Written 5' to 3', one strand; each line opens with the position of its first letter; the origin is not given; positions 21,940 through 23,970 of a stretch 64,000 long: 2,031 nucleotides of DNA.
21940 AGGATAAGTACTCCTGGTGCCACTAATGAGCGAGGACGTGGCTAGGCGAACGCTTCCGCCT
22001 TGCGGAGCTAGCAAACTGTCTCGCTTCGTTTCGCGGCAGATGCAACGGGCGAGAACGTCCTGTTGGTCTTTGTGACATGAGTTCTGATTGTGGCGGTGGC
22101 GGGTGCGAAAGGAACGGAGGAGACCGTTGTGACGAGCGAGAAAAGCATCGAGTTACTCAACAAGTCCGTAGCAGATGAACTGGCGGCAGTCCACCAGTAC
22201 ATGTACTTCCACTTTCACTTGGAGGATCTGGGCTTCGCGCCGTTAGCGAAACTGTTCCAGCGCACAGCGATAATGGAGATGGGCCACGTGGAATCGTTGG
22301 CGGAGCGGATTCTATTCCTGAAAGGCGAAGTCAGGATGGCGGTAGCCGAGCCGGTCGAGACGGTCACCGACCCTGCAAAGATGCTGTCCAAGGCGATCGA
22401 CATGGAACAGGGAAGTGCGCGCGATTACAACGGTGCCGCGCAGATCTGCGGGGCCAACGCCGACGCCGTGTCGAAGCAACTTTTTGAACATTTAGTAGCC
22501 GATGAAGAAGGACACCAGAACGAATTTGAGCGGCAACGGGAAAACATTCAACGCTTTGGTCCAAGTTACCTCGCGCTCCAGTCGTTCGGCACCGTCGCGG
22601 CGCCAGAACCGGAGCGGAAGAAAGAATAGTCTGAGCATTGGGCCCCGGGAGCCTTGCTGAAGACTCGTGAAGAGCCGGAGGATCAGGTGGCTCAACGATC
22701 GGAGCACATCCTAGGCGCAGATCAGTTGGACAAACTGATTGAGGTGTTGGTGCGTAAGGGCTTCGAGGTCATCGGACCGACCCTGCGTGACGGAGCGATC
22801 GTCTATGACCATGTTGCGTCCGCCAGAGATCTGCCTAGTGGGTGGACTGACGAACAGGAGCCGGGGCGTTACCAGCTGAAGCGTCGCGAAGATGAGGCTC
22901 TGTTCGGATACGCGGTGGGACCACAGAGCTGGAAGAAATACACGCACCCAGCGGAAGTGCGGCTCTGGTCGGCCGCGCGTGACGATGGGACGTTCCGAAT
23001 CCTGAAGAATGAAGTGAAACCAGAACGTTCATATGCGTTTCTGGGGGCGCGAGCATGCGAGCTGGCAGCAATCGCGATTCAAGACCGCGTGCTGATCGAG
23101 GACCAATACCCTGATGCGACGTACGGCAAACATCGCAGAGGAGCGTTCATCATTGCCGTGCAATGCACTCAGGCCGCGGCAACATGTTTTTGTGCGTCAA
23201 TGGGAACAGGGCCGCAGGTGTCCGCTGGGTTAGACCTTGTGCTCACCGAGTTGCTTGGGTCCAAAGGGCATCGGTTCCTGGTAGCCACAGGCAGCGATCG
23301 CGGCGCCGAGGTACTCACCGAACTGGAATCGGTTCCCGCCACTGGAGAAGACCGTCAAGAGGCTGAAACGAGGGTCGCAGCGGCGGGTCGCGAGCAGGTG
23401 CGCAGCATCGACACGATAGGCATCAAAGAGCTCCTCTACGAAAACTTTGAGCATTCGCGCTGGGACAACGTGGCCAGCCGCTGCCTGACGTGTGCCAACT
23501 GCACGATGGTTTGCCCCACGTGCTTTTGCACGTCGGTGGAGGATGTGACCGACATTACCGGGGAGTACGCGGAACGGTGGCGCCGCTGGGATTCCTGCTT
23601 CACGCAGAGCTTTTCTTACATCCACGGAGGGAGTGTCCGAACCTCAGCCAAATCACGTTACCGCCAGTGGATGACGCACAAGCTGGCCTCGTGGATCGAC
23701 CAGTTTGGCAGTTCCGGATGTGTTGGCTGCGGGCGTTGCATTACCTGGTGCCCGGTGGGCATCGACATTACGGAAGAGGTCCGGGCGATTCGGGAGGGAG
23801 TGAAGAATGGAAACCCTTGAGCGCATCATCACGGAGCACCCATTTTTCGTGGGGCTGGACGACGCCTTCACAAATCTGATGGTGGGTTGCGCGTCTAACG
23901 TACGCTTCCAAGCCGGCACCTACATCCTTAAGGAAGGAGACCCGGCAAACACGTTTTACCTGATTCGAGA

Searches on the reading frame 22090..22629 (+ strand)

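Call 5: search_protein_families(library=pfam, proteins=[window:22090-22629:+], max_evalue=0.01)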
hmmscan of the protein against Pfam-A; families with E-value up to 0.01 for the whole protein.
window:22090-22629:+ (179 aa): 3 families
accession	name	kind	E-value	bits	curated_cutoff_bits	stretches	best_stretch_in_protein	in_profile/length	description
PF00210.30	Ferritin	-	2.8e-28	99.1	24.5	1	20-155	1-141/142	Ferritin-like domain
PF02915.23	Rubrerythrin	-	7.5e-11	43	22.8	1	21-148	1-135/137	Rubrerythrin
PF05067.18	Mn_catalase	-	0.0058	16.1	27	0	29-91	34-94/284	Manganese containing catalase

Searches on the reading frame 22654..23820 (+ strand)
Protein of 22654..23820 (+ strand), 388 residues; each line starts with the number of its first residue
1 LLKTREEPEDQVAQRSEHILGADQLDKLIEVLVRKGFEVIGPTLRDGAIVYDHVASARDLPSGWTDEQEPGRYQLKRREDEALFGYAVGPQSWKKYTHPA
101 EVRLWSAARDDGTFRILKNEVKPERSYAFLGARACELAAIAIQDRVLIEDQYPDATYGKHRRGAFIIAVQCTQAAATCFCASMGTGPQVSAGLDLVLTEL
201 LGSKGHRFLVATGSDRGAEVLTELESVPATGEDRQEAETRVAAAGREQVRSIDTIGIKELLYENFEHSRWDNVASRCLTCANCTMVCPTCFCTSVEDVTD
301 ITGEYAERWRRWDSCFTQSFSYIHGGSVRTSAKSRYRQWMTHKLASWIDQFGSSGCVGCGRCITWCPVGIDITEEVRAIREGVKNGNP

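Call 5: search_protein_families(library=pfam, proteins=[window:22654-23820:+], max_evalue=0.01)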
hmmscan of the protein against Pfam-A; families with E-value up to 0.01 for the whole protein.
window:22654-23820:+ (388 aa): 14 families
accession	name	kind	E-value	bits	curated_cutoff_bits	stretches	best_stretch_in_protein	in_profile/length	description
PF17179.9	Fer4_22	-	5e-33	114.3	27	1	276-370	1-95/95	4Fe-4S dicluster domain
PF12838.12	Fer4_7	-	2.7e-07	31.4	27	2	350-370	32-52/52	4Fe-4S dicluster domain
PF13237.11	Fer4_10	-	3.5e-07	30.5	25.5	1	354-380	7-36/53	4Fe-4S dicluster domain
PF13534.11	Fer4_17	-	3.7e-07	31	22.2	1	263-289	32-58/61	4Fe-4S dicluster domain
PF13187.11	Fer4_9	-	4e-07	30.4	27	1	356-380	2-26/52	4Fe-4S dicluster domain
PF13746.11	Fer4_18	-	6.1e-07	30.1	27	1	338-374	43-79/114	4Fe-4S dicluster domain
PF13183.11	Fer4_8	-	1.5e-06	29.1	27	1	274-370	2-68/68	4Fe-4S dicluster domain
PF13484.11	Fer4_16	-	1.8e-05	25.9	30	0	356-369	2-15/66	4Fe-4S double cluster binding domain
PF25160.1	LdpA_Fe-S-bd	-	2.9e-05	24.2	27.6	1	354-370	26-42/49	LdpA Fe-S cluster-binding domain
PF12797.12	Fer4_2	-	4.9e-05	23.5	24.5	1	354-368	8-22/22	4Fe-4S binding domain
PF14691.11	Fer4_20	-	0.0013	18.9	25.8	0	354-382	22-52/113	Dihydroprymidine dehydrogenase domain II, 4Fe-4S cluster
PF12798.12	Fer4_3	-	0.0042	18.3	27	1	356-370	1-15/15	4Fe-4S binding domain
PF14697.11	Fer4_21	-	0.0066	17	35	0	354-368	39-53/59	4Fe-4S dicluster domain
PF12837.12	Fer4_6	-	0.0079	16.6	25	0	356-369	9-22/24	4Fe-4S binding domain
